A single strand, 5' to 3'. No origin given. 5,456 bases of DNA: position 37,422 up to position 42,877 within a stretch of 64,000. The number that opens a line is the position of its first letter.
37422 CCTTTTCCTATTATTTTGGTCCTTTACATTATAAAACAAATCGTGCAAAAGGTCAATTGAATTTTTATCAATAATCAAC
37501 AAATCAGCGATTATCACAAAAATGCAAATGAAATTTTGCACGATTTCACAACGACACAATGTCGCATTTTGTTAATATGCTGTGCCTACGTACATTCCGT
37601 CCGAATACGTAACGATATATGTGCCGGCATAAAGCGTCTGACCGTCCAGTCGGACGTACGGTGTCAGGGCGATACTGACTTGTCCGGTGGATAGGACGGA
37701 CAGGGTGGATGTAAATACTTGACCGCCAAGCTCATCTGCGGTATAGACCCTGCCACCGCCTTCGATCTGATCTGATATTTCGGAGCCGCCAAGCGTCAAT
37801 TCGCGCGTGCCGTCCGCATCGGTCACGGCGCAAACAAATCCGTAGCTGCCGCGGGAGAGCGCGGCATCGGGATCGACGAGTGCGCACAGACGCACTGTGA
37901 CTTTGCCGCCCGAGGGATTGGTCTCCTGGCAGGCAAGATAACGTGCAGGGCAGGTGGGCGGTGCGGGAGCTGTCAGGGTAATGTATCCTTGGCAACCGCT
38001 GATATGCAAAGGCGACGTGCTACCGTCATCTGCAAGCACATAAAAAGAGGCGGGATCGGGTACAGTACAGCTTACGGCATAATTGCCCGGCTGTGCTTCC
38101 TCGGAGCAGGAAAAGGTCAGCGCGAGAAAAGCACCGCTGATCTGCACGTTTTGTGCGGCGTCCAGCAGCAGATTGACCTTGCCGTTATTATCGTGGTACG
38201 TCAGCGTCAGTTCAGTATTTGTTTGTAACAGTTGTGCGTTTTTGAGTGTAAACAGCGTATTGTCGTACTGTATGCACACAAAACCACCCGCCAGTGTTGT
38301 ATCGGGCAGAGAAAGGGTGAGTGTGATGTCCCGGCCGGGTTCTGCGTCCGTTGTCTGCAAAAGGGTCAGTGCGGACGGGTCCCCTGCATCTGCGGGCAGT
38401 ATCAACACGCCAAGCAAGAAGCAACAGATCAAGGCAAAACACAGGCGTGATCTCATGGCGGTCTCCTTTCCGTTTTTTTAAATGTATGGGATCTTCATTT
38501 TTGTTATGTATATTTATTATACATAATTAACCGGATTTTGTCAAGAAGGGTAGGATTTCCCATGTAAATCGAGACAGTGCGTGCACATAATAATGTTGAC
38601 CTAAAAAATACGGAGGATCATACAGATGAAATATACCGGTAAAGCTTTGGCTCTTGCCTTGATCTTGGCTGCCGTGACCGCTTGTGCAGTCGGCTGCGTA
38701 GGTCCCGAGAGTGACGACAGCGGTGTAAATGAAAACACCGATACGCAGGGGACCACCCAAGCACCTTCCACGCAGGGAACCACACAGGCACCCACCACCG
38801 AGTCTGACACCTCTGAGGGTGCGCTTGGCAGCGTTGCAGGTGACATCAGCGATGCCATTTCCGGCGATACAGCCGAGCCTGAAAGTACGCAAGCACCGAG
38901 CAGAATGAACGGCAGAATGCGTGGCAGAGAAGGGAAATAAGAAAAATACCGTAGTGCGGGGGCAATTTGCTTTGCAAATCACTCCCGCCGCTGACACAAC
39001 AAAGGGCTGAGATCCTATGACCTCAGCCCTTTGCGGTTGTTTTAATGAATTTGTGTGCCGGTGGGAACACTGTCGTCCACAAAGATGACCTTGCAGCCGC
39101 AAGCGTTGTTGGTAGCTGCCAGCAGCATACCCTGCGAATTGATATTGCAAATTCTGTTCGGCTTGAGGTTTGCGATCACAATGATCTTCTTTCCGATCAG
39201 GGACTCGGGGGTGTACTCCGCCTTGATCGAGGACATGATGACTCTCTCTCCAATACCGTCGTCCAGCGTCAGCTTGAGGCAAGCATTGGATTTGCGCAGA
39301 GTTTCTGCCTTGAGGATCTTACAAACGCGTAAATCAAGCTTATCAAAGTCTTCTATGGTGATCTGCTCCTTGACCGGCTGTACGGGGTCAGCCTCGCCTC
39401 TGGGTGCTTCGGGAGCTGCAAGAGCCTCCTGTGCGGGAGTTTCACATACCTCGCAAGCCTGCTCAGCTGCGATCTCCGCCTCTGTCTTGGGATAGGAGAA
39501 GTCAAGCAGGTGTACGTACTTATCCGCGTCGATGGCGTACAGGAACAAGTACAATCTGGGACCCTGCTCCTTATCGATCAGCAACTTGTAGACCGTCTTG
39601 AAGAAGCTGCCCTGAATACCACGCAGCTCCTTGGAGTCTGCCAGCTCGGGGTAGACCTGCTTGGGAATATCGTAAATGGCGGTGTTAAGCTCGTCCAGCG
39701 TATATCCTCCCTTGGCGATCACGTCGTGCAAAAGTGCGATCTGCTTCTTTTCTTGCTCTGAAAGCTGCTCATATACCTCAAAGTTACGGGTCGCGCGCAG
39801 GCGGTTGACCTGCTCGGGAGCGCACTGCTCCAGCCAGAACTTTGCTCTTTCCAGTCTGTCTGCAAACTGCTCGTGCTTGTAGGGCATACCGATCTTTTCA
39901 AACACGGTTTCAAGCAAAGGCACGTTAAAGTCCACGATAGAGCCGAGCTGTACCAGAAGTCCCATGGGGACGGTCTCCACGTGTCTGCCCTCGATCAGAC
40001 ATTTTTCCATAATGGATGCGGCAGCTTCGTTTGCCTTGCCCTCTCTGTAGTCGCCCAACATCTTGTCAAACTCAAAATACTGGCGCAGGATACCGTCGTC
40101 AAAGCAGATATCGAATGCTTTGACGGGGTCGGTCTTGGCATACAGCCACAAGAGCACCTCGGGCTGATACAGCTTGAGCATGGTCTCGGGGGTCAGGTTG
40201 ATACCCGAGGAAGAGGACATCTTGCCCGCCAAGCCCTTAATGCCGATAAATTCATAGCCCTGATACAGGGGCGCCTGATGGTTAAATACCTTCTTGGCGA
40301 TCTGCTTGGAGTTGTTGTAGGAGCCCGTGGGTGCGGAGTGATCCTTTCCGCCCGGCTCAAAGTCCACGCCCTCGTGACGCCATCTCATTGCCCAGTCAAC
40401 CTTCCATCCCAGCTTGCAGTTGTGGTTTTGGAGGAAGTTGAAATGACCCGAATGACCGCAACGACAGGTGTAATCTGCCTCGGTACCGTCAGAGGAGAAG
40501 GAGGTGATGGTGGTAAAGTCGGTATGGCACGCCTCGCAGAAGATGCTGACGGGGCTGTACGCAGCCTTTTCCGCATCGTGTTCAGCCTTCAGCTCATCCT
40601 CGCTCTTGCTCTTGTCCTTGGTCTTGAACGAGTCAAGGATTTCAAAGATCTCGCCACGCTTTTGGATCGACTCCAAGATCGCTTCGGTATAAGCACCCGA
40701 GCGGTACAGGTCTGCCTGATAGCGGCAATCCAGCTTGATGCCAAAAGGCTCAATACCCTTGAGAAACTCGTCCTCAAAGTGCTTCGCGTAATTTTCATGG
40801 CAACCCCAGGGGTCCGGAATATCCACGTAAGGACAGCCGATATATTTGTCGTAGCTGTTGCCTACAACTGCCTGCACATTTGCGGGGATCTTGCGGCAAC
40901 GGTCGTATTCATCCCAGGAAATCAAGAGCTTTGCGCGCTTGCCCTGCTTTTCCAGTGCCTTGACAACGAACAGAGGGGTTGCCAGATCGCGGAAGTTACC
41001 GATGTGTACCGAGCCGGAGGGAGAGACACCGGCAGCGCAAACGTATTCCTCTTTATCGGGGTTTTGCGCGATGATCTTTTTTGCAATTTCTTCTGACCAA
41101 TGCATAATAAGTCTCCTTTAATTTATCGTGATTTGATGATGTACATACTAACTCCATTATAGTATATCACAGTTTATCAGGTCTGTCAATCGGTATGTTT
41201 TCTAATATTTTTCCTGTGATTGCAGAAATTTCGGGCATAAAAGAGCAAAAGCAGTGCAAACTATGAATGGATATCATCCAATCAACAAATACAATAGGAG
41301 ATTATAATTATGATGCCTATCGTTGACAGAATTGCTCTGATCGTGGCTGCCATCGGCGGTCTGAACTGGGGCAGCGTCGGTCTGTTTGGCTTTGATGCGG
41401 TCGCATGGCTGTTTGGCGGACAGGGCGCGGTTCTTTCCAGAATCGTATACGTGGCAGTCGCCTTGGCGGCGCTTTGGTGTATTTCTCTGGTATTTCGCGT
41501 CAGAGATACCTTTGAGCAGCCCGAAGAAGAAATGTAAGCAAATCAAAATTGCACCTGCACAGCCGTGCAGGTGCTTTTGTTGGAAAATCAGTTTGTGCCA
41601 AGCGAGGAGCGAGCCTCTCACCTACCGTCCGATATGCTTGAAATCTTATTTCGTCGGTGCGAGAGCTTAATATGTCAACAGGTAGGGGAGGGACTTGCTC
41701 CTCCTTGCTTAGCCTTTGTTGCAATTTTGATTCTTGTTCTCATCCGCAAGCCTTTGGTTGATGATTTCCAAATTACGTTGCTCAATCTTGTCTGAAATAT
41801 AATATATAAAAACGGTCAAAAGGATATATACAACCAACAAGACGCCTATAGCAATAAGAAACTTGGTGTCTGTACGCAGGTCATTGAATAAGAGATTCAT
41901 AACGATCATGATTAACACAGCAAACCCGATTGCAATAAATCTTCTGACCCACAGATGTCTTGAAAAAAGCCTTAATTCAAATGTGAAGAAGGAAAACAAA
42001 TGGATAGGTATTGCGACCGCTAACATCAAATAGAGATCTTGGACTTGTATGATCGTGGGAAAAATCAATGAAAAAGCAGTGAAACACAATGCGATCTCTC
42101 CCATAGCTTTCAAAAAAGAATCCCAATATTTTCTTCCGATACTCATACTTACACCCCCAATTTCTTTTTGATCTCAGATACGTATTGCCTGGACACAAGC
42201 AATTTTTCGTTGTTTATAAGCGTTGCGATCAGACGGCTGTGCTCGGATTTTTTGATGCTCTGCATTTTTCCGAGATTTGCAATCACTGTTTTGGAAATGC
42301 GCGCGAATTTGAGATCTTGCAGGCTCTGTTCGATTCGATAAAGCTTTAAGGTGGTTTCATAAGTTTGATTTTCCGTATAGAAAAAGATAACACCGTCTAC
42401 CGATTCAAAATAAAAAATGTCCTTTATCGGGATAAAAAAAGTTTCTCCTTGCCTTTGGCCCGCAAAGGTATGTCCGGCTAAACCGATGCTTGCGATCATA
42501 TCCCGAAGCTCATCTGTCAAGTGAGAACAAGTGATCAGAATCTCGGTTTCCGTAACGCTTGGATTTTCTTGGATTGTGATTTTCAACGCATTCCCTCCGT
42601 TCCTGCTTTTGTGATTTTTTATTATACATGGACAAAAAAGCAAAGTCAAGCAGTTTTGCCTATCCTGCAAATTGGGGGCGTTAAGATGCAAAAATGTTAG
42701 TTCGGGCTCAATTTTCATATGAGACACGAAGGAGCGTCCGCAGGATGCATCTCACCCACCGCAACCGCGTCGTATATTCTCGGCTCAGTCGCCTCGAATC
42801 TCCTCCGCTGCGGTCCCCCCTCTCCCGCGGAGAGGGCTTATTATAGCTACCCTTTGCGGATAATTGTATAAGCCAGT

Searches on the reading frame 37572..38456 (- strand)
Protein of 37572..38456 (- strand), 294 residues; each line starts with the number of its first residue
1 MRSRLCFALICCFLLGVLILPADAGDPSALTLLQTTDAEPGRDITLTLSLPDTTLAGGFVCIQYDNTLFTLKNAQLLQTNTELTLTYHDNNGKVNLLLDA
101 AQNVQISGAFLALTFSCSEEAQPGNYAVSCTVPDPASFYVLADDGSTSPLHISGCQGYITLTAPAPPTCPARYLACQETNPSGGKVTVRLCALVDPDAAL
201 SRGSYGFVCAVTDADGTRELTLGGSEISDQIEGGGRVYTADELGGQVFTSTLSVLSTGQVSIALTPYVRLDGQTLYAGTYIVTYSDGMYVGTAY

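Call 3: search_protein_families(library=ncbifam, proteins=[window:37572-38456:-], max_evalue=1)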
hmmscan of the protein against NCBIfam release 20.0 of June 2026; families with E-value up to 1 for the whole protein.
window:37572-38456:- (294 aa): 1 family
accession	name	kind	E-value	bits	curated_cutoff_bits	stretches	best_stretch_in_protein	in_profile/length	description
NF041766.1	choice_anch_U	domain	0.046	14.6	32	1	27-90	8-71/92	choice-of-anchor U domain-containing protein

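Call 4: search_protein_families(library=pfam, proteins=[window:37572-38456:-], max_evalue=0.1)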
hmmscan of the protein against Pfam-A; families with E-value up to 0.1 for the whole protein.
window:37572-38456:- (294 aa): 1 family
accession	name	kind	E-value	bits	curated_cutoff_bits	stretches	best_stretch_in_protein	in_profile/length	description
PF00963.24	Cohesin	-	1.7e-05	25.4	24.1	1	33-129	5-113/139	Cohesin domain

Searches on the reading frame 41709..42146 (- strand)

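Call 15: search_protein_families(library=pfam, proteins=[window:41709-42146:-], max_evalue=0.01)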
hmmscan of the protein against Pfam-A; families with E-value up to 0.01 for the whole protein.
window:41709-42146:- (145 aa): 3 families
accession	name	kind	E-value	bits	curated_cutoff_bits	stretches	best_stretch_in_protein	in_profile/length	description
PF05814.16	Ac76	-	0.0014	19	22.5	1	73-127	3-56/83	Orf76 (Ac76)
PF20563.3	DUF6773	-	0.0023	18.2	27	1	60-136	83-162/163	Family of unknown function (DUF6773)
PF03419.18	Peptidase_U4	-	0.0033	17.2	28.4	1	7-126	32-146/284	Sporulation factor SpoIIGA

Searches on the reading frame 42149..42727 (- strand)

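Call 15: search_protein_families(library=pfam, proteins=[window:42149-42727:-], max_evalue=0.01)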
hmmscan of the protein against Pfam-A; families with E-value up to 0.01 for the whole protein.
window:42149-42727:- (192 aa): 1 family
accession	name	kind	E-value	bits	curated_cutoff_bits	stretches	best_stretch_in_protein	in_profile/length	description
PF04397.21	LytTR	-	1.9e-23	82.9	22.6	1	95-190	2-97/98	LytTr DNA-binding domain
